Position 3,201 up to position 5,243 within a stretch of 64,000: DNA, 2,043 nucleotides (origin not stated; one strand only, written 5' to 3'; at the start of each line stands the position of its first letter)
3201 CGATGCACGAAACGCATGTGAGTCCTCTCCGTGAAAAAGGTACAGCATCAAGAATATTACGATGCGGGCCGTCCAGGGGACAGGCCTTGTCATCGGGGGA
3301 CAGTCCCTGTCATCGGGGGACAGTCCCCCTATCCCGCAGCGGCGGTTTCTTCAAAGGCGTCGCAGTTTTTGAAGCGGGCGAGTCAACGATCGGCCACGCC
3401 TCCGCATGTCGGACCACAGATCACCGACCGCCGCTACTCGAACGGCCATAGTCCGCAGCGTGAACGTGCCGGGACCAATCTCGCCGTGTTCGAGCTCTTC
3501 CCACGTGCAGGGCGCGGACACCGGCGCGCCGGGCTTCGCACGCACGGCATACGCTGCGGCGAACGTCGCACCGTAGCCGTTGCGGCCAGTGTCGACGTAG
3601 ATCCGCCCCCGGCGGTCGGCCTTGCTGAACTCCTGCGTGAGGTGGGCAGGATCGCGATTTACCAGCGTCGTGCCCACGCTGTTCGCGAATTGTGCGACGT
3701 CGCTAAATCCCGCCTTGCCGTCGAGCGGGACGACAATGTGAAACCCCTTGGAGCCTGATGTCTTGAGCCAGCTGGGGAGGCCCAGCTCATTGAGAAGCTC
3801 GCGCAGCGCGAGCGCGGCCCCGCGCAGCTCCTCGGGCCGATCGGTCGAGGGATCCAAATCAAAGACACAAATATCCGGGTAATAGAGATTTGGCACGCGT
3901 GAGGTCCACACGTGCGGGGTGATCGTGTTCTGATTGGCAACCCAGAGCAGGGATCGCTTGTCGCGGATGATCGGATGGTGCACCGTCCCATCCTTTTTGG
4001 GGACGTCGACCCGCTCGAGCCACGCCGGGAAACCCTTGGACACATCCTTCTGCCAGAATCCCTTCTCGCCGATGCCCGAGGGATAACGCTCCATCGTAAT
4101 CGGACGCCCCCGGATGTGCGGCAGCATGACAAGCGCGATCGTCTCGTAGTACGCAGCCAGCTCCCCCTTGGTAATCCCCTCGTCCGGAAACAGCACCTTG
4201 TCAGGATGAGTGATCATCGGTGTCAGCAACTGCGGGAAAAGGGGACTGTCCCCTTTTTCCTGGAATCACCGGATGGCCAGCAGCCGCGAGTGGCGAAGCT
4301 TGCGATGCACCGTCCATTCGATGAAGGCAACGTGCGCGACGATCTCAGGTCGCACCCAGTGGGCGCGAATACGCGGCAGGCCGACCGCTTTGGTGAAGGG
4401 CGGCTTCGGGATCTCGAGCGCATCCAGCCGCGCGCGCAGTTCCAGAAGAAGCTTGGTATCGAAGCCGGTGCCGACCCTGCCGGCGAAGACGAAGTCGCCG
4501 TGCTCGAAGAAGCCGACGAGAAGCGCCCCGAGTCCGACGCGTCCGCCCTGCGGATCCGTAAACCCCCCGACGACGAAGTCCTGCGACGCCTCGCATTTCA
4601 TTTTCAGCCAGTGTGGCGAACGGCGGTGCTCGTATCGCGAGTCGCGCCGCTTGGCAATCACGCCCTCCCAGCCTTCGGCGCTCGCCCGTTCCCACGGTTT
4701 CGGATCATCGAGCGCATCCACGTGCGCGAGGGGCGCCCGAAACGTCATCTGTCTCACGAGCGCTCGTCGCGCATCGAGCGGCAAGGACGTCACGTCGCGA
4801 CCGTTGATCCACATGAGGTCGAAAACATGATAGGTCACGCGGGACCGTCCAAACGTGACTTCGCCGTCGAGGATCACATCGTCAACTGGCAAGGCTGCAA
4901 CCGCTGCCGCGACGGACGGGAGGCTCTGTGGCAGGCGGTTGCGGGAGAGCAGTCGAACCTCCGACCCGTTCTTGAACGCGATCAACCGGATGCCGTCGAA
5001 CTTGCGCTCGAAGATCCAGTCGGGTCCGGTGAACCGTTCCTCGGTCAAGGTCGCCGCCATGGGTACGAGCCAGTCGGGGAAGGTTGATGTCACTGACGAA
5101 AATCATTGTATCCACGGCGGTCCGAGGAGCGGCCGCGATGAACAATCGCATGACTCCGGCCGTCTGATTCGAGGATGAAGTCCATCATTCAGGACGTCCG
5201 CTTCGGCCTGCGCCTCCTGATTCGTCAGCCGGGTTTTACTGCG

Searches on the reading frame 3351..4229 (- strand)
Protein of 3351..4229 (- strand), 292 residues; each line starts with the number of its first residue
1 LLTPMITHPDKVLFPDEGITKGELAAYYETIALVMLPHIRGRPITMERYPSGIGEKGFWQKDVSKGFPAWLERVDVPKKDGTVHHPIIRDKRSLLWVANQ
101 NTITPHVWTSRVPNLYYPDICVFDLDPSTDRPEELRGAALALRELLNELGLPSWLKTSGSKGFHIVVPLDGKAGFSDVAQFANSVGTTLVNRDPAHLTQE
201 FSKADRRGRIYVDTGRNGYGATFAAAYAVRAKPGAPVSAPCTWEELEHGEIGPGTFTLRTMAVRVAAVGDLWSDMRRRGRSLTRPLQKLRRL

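Call 13: search_protein_families(library=pfam, proteins=[window:3351-4229:-])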
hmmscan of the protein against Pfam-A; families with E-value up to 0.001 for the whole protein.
window:3351-4229:- (292 aa): 2 families
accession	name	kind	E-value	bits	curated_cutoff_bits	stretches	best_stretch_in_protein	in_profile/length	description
PF21686.3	LigD_Prim-Pol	-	6.2e-85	285.3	27.4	1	20-272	1-254/254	LigD, primase-polymerase domain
PF01896.25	DNA_primase_S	-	3.2e-08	34.5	26.8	1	123-243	1-163/163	DNA primase small subunit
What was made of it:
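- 3351..5093 (-): Split ligD: the ligase-domain gene (4266-5093) and the primase-polymerase gene (3351-4217/4229). Both are flanked and separated by repeat copies. Pfam DNA_ligase_A_M/C and LigD_Prim-Pol (call 13).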

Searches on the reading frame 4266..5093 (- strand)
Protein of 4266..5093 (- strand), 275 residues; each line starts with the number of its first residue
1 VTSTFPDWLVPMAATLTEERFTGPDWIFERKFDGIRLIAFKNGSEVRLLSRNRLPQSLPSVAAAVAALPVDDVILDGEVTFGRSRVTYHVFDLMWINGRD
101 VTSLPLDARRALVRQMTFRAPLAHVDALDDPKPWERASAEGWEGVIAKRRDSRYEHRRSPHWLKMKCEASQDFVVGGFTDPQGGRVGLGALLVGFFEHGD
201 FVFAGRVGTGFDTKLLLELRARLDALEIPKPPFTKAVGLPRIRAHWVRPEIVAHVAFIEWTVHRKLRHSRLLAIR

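Call 13: search_protein_families(library=pfam, proteins=[window:4266-5093:-])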
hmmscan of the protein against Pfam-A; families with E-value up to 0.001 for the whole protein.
window:4266-5093:- (275 aa): 4 families
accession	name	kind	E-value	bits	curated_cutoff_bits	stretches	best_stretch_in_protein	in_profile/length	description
PF04679.21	DNA_ligase_A_C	-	1.1e-21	77.5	27.5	1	187-275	4-91/94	ATP dependent DNA ligase C terminal region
PF01068.26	DNA_ligase_A_M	-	2.8e-21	76.6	26.2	2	84-166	113-204/204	ATP dependent DNA ligase domain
PF09414.15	RNA_ligase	-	0.0002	22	27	1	25-165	2-170/171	RNA ligase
PF01331.24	mRNA_cap_enzyme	-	0.00069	20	29.6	0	29-113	21-117/194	mRNA capping enzyme, catalytic domain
